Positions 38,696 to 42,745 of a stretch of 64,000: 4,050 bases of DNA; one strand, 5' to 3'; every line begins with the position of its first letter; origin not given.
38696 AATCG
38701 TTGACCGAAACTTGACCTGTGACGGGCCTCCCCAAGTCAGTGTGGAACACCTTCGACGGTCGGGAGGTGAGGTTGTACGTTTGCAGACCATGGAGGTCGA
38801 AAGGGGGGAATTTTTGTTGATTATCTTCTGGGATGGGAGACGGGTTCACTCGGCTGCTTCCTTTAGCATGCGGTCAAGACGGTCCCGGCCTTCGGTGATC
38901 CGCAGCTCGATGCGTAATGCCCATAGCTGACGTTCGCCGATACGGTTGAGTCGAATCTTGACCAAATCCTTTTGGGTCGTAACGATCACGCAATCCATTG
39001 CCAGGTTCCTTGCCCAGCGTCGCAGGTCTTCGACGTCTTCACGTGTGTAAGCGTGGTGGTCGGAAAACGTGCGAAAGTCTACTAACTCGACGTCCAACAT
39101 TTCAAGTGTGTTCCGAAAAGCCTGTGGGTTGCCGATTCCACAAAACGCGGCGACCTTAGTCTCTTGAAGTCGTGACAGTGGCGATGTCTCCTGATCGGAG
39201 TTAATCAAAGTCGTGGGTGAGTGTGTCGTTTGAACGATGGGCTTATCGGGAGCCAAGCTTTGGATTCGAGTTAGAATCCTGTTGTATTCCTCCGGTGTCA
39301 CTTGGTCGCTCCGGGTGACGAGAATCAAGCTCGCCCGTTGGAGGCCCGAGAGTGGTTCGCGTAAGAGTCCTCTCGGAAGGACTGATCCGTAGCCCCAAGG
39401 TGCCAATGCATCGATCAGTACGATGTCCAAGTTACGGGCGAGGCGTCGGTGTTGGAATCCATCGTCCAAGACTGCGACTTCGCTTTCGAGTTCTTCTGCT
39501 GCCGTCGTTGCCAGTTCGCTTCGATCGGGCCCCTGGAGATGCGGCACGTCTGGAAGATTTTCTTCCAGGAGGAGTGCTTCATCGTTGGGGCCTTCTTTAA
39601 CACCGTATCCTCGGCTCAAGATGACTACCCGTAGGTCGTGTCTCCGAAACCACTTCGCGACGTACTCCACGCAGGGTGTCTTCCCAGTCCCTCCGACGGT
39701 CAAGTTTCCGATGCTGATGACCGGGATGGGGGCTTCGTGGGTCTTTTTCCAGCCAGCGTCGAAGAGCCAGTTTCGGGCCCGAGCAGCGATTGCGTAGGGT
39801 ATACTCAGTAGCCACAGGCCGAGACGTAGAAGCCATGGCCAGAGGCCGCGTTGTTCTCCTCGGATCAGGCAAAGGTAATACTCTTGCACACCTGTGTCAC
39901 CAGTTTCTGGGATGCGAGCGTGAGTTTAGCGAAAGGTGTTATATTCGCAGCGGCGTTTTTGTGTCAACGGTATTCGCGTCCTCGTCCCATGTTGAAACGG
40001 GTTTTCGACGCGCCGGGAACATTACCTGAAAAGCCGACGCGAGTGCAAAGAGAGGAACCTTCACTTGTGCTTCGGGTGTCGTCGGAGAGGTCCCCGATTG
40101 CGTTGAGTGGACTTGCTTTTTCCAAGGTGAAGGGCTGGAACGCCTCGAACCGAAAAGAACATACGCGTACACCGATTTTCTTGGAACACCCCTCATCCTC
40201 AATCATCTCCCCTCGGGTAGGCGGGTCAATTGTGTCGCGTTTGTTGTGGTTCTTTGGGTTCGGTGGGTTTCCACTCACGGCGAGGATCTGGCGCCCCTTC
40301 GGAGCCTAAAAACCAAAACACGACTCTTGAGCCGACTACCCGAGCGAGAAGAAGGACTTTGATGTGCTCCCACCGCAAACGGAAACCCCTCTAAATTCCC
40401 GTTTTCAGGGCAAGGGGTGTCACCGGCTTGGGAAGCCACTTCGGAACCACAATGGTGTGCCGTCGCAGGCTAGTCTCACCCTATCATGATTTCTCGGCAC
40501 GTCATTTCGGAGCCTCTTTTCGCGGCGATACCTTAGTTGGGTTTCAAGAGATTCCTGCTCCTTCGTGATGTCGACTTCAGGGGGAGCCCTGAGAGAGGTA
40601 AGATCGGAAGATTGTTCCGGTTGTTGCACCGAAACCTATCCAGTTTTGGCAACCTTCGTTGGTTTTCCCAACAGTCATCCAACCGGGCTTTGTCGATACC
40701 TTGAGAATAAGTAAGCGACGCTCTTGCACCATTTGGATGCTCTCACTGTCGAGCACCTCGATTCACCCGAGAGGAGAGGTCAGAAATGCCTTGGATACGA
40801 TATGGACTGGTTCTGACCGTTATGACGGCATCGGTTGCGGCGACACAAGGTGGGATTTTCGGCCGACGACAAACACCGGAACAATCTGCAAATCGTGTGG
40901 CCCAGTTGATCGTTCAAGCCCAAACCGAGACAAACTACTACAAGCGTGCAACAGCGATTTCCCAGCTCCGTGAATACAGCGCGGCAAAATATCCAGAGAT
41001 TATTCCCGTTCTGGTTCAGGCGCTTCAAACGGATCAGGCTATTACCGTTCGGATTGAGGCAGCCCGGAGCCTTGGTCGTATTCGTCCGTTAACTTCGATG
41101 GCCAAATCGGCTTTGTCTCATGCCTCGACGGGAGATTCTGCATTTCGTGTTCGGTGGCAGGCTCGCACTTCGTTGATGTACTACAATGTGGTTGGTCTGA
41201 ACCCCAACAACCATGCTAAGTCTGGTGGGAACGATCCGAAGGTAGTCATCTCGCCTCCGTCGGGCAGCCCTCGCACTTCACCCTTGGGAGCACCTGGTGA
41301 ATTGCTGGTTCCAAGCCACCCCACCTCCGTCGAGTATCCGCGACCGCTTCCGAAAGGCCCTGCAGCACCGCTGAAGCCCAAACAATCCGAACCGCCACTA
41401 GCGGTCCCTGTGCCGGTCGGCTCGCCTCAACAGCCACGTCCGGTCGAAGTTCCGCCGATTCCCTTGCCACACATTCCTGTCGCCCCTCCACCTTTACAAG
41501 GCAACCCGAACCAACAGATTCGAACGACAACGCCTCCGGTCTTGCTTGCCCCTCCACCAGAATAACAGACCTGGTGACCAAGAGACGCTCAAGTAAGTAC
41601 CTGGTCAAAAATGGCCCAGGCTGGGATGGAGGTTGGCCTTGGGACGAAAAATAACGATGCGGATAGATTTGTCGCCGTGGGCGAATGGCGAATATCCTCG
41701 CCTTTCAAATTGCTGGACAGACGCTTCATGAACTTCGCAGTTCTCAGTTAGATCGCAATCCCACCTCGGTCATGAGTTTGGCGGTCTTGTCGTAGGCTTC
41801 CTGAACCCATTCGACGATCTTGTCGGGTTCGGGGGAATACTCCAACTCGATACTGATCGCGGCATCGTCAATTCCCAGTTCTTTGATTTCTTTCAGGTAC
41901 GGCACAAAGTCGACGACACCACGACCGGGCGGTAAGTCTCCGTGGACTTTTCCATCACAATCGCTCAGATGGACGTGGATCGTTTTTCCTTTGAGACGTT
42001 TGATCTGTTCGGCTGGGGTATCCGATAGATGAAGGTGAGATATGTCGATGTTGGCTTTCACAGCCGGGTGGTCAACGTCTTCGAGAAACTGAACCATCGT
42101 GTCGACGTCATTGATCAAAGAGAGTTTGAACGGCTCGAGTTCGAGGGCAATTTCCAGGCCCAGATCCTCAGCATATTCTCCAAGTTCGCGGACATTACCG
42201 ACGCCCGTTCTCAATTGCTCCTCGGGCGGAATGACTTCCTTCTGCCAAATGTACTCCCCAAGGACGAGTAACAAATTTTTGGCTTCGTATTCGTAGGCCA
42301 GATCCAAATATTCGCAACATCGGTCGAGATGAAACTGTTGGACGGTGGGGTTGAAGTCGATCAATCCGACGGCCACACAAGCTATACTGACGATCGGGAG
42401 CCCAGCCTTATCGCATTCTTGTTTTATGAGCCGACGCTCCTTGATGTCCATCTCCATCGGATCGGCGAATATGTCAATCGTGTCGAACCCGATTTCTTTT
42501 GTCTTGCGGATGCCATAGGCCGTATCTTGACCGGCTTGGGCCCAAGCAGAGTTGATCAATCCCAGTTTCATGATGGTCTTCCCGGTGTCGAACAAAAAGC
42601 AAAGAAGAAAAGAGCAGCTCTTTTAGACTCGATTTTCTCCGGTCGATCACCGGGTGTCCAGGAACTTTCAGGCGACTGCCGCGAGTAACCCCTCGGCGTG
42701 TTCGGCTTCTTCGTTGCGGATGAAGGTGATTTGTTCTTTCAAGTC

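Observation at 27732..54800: A ~130-nt structured intergenic repeat in three same-strand copies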

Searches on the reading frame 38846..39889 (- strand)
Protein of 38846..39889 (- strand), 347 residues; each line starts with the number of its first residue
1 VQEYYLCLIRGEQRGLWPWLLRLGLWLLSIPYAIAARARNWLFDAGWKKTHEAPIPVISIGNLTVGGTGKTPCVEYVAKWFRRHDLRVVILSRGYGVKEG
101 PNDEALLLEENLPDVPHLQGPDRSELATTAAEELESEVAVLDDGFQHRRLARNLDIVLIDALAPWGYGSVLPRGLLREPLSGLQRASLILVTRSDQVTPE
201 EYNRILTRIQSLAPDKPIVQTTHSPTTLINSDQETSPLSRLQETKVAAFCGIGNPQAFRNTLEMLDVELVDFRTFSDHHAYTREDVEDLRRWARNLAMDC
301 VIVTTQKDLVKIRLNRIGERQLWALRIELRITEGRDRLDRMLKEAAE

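Call 15: search_protein_families(library=pfam, proteins=[window:38846-39889:-])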
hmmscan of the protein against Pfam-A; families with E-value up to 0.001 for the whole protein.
window:38846-39889:- (347 aa): 1 family
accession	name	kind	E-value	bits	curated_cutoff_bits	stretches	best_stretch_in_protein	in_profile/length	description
PF02606.20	LpxK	-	8.7e-83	278.6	27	1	23-344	3-325/328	Tetraacyldisaccharide-1-P 4'-kinase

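Call 16: find_homologous_proteins(query=window:38846-39889:-, max_evalue=1e-30)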
Query window:38846-39889:- (347 aa): 7933 proteins with E <= 1e-30 among 8000 candidates; the best 120 are listed.
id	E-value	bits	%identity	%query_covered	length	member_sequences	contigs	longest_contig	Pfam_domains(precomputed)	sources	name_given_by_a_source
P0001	9.4e-232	786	100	100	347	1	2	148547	PF02606.21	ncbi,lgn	ncbi:MAG: tetraacyldisaccharide 4'-kinase [Gemmataceae bacterium]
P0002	5.7e-153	527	66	100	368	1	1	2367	PF02606.21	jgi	jgi:tetraacyldisaccharide 4'-kinase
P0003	3.9e-149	515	65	99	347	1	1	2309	PF02606.21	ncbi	-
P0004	2.6e-147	508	64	99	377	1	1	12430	PF02606.21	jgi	jgi:tetraacyldisaccharide 4'-kinase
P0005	2.2e-145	502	64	99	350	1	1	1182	PF02606.21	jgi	jgi:tetraacyldisaccharide 4'-kinase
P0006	2.9e-145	502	62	99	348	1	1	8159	PF02606.21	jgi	jgi:tetraacyldisaccharide 4'-kinase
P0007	6.9e-145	501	63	99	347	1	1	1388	PF02606.21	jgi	jgi:tetraacyldisaccharide 4'-kinase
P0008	8.1e-145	500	64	99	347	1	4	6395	PF02606.21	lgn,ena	-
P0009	1.8e-144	499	64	99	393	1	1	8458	PF02606.21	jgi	jgi:tetraacyldisaccharide 4'-kinase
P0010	2.3e-142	492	63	99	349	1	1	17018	PF02606.21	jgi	jgi:tetraacyldisaccharide 4'-kinase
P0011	5.7e-142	491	61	99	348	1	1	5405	PF02606.21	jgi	jgi:tetraacyldisaccharide 4'-kinase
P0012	6.6e-142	491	62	99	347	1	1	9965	PF02606.21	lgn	-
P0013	2.0e-141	489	62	100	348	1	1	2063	PF02606.21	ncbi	-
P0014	2.1e-141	489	63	100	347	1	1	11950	PF02606.21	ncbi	-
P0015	2.5e-141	489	62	99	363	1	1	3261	PF02606.21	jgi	jgi:tetraacyldisaccharide 4'-kinase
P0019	5.3e-141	488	63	98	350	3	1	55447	PF02606.21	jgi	jgi:tetraacyldisaccharide 4'-kinase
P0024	7.6e-140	484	63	99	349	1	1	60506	PF02606.21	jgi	jgi:tetraacyldisaccharide 4'-kinase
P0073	3.6e-136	472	62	97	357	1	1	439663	PF02606.21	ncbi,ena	-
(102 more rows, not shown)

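Call 17: find_encoding_contigs(protein=P0001, flank=10000, max_places=4)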
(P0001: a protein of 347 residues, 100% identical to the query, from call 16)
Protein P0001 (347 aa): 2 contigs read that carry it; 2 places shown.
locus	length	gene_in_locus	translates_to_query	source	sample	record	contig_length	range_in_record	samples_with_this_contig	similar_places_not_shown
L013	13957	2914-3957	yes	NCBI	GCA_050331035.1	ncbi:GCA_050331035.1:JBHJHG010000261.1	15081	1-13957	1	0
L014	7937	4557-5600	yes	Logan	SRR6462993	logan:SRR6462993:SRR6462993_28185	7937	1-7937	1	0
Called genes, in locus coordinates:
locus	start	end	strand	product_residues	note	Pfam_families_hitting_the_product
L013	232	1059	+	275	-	PF01261:AP_endonuc_2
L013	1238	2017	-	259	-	PF13646:HEAT_2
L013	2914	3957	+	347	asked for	PF02606:LpxK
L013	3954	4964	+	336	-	-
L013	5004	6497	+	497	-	PF00294:PfkB, PF01467:CTP_transf_like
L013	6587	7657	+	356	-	PF01075:Glyco_transf_9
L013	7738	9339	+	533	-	PF01636:APH (faint), PF06293:Kdo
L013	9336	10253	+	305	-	PF06293:Kdo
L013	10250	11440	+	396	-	PF13439:Glyco_transf_4, PF13579:Glyco_trans_4_4, PF20706:GT4-conflict (weak), PF00534:Glycos_transf_1, PF13692:Glyco_trans_1_4, PF13524:Glyco_trans_1_2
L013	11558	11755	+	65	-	-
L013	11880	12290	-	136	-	PF01648:ACPS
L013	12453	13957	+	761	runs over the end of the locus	PF00580:UvrD-helicase, PF13245:AAA_19, PF13604:AAA_30 (faint), PF01443:Viral_helicase1 (faint), PF13361:UvrD_C, PF13538:UvrD_C_2, PF21196:PcrA_UvrD_tudor (weak)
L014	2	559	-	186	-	?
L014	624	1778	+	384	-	PF14399:BtrH_N, PF16169:DUF4872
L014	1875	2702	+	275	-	PF01261:AP_endonuc_2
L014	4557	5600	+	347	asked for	PF02606:LpxK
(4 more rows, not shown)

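Call 18: find_encoding_contigs(protein=P0004, flank=10000, max_places=2)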
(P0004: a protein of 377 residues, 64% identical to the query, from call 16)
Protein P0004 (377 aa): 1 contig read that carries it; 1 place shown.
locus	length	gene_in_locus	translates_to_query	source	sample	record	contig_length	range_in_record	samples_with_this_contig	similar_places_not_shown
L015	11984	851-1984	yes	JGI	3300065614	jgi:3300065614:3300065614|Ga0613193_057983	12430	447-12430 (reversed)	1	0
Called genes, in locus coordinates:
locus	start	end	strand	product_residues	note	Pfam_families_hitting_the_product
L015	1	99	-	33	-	?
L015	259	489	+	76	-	PF09720:Unstab_antitox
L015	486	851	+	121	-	-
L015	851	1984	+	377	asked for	PF02606:LpxK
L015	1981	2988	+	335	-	-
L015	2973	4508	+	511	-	PF00294:PfkB, PF01467:CTP_transf_like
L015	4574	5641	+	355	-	PF01075:Glyco_transf_9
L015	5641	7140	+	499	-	PF06293:Kdo, PF01636:APH (faint), PF06293:Kdo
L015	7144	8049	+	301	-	PF06293:Kdo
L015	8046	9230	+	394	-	PF20706:GT4-conflict (faint), PF13439:Glyco_transf_4, PF13579:Glyco_trans_4_4, PF00534:Glycos_transf_1, PF13692:Glyco_trans_1_4, PF13524:Glyco_trans_1_2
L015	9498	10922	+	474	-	PF07635:PSCyt1, PF24807:WD40_CDC20-Fz, PF25173:Beta-prop_WDR3_1st, PF24814:WD40_Prp19, PF25174:Beta-prop_THOC3, PF23409:Beta-prop_EML, PF24796:WDR55, PF25175:Beta-prop_WDR5, +51 more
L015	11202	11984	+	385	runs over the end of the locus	PF13717:Zn_ribbon_4 (faint)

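Call 19: find_encoding_contigs(protein=P0019, flank=10000, max_places=2)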
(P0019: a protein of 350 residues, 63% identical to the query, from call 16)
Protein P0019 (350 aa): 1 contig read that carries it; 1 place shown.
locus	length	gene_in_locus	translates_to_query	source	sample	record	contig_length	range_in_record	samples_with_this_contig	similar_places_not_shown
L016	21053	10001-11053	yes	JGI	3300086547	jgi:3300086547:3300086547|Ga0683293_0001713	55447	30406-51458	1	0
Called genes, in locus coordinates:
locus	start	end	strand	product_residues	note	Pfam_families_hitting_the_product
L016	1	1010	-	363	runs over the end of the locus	PF00764:Arginosuc_synth (faint), PF03054:tRNA_Me_trans, PF20259:tRNA_Me_trans_M, PF20258:tRNA_Me_trans_C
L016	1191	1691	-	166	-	-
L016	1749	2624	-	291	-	-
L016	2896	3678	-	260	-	-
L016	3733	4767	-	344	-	-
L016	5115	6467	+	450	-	PF00069:Pkinase, PF03109:ABC1 (faint), PF07714:PK_Tyr_Ser-Thr, PF14531:Kinase-like (weak)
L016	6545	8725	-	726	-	-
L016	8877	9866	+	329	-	PF07610:DUF1573, PF22544:HYDIN_VesB_CFA65-like_Ig (weak)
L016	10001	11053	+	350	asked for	PF02606:LpxK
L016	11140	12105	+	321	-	-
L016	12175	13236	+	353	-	PF01075:Glyco_transf_9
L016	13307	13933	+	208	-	-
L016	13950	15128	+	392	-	PF06293:Kdo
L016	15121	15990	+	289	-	PF06293:Kdo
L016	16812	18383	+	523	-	PF12072:RNase_Y_N, PF22891:KH_PNO1_2nd (faint), PF00013:KH_1 (weak), PF01966:HD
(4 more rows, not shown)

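Call 52: find_encoding_contigs(protein=P0073, flank=10000, max_places=1)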
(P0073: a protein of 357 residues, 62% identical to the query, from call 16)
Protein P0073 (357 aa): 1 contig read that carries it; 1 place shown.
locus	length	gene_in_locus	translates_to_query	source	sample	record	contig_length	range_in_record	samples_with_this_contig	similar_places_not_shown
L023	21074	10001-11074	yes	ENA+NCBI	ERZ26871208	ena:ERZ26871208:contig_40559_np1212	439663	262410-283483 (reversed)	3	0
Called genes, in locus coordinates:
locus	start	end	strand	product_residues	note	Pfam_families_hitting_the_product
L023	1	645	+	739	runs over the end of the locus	PF13598:DUF4139 (weak)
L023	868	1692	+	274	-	PF02563:Poly_export (weak), PF22461:SLBB_2, PF10531:SLBB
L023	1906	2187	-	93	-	-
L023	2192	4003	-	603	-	PF00012:HSP70, PF06723:MreB_Mbl, PF00012:HSP70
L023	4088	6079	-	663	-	PF01011:PQQ, PF13360:PQQ_2 (weak)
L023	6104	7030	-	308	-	PF01025:GrpE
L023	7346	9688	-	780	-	PF07719:TPR_2 (faint), PF13428:TPR_14 (faint), PF13432:TPR_16 (faint), PF14559:TPR_19 (faint), PF13414:TPR_11 (faint)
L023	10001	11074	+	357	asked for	PF02606:LpxK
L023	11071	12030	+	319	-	-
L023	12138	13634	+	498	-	PF00294:PfkB, PF01467:CTP_transf_like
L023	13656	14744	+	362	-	PF01075:Glyco_transf_9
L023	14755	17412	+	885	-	PF06293:Kdo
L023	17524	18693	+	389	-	PF20706:GT4-conflict (faint), PF13439:Glyco_transf_4, PF00534:Glycos_transf_1, PF13692:Glyco_trans_1_4, PF13524:Glyco_trans_1_2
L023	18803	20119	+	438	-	PF02660:G3P_acyltransf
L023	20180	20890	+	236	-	-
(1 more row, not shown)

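Call 53: find_encoding_contigs(protein=P0024, flank=10000, max_places=1)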
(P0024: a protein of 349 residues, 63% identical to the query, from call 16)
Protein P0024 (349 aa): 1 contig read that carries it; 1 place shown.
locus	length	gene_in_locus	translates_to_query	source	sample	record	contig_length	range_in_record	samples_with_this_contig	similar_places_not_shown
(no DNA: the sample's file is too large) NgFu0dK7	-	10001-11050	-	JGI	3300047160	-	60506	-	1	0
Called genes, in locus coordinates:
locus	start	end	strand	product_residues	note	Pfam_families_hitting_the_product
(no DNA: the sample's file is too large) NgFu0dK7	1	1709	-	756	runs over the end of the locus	PF07719:TPR_2 (faint), PF13428:TPR_14 (faint), PF13432:TPR_16 (faint), PF14559:TPR_19 (faint), PF13424:TPR_12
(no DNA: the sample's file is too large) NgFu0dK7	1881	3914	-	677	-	PF07676:PD40 (weak), PF26549:Tricorn_N (weak), PF20434:BD-FAE (weak), PF00561:Abhydrolase_1 (weak), PF12146:Hydrolase_4 (faint), PF00326:Peptidase_S9, PF01738:DLH (weak)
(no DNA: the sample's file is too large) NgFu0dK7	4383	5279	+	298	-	PF00288:GHMP_kinases_N, PF08544:GHMP_kinases_C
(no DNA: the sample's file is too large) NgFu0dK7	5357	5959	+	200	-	PF04026:SpoVG, PF12773:DZR (weak), PF24463:DUF7577 (weak)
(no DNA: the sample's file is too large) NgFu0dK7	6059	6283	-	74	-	-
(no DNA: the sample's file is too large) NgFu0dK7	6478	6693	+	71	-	-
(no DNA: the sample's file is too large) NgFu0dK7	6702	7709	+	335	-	PF01210:NAD_Gly3P_dh_N, PF02558:ApbA (weak), PF03807:F420_oxidored (weak), PF07479:NAD_Gly3P_dh_C, PF20618:GPD_NAD_C_bact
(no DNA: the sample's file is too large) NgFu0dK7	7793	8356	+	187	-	PF08819:DUF1802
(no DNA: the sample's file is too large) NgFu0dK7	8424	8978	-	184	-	PF02600:DsbB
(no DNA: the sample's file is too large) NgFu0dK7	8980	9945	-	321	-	PF01557:FAA_hydrolase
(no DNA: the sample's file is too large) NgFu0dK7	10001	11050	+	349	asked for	PF02606:LpxK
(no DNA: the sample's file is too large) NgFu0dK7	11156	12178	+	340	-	-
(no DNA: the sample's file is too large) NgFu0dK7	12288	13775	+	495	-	PF00294:PfkB, PF01467:CTP_transf_like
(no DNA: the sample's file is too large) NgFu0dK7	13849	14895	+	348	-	PF01075:Glyco_transf_9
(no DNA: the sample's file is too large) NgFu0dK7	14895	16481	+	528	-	PF01636:APH (faint), PF06293:Kdo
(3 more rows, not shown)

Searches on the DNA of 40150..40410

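Call 27: search_rna_families(source=window, start=40150, end=40410, threshold=evalue, max_evalue=10)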
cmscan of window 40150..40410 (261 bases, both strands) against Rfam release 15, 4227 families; matches with E-value up to 10: 3.
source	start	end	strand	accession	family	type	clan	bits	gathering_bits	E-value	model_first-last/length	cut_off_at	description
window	40245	40317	+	RF01021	mir-558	Gene; miRNA;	-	16.2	90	0.87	1-70/70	no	mir-558 microRNA precursor family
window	40389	40410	-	RF01360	CRISPR-DR47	Gene; CRISPR;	-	16.1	39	1.6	16-37/37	5'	CRISPR RNA direct repeat element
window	40286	40305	+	RF01687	Acido-Lenti-1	Gene; sRNA;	-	10.7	37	5.2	26-45/46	no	Acido-Lenti-1 RNA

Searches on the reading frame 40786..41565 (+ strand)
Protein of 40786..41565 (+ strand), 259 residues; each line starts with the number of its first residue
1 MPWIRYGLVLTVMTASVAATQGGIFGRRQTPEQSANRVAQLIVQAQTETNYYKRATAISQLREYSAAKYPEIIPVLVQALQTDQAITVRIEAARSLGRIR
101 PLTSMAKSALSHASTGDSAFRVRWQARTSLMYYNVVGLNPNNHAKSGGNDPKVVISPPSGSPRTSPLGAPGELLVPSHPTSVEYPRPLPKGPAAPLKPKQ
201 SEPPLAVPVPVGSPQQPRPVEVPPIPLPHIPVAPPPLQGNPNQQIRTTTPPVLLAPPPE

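Call 15: search_protein_families(library=pfam, proteins=[window:40786-41565:+])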
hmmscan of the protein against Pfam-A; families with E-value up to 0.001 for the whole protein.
window:40786-41565:+ (259 aa): 1 family
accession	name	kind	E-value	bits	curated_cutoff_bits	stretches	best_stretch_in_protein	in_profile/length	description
PF13646.12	HEAT_2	-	2.5e-10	40.9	27.7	1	40-130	3-87/88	HEAT repeats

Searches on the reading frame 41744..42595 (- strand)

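Call 15: search_protein_families(library=pfam, proteins=[window:41744-42595:-])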
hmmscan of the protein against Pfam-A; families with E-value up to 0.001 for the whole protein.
window:41744-42595:- (283 aa): 1 family
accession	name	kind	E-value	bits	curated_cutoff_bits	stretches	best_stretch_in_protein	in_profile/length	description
PF01261.30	AP_endonuc_2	-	3e-38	132.4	31.1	1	30-262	2-240/249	Xylose isomerase-like TIM barrel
